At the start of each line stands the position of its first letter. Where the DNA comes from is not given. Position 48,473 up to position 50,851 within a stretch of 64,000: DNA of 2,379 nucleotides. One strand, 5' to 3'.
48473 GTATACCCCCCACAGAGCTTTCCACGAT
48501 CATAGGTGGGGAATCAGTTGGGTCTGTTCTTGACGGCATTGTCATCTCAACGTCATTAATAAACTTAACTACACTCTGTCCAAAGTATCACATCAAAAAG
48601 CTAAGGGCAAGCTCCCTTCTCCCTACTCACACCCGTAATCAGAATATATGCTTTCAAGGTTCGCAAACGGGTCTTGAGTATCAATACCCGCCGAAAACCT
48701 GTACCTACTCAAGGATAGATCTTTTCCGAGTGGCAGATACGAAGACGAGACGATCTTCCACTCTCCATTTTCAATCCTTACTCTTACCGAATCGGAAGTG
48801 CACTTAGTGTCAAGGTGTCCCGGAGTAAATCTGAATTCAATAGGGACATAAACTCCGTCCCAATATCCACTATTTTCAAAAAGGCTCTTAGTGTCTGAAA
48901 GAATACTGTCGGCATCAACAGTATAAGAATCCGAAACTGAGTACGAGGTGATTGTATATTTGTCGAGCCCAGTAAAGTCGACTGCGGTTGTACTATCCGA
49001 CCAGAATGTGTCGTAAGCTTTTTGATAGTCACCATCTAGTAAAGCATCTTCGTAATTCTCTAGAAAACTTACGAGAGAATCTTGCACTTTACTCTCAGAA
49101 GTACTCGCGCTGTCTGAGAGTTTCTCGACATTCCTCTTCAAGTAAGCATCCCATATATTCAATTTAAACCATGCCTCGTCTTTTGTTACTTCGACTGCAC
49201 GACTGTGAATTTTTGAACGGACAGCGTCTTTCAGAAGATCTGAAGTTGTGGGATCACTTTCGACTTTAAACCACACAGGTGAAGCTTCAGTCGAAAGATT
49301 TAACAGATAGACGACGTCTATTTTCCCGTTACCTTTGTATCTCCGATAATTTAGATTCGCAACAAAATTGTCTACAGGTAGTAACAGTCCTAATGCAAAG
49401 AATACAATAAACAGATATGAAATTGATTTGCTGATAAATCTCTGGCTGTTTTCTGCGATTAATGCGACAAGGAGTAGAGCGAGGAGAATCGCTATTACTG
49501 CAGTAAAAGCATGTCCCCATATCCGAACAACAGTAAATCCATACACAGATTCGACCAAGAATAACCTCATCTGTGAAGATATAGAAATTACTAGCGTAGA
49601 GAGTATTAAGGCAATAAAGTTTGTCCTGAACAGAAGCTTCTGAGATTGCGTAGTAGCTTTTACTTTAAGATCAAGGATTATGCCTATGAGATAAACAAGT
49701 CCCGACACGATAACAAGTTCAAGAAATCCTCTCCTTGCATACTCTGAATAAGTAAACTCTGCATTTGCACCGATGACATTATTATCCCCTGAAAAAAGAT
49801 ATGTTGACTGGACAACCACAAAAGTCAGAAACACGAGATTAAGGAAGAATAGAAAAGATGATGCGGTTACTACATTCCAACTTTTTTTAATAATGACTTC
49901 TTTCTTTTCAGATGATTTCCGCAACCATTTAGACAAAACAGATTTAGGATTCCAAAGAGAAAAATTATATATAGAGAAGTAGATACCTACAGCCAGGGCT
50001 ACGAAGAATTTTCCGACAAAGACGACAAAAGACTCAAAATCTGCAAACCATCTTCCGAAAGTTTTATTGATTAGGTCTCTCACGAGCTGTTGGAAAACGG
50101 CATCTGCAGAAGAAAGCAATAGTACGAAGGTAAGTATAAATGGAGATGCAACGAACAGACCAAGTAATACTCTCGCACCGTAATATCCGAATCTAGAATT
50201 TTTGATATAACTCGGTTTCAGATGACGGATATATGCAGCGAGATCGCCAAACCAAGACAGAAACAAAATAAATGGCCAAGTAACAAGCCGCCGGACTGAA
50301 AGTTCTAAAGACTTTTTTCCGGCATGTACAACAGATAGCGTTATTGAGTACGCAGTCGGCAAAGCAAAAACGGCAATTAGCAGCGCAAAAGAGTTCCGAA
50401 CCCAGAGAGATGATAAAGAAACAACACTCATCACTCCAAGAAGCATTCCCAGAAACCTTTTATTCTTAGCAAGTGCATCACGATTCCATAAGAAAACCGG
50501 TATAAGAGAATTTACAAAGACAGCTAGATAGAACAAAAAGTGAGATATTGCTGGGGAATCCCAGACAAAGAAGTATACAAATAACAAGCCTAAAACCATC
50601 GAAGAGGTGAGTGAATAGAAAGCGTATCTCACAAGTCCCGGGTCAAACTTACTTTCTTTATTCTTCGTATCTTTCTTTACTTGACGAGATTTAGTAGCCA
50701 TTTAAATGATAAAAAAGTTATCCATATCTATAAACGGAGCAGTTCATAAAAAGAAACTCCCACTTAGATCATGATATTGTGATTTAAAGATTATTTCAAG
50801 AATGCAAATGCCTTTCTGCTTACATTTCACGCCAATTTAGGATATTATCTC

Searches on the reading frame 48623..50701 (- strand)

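Call 52: search_protein_families(library=pfam, proteins=[window:48623-50701:-], max_evalue=0.01)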
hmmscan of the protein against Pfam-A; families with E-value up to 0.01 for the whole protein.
window:48623-50701:- (692 aa): 1 family
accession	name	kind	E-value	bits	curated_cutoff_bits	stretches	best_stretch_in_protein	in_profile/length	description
PF13687.11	DUF4153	-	6.3e-50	170.8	27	1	91-476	4-369/373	Domain of unknown function (DUF4153)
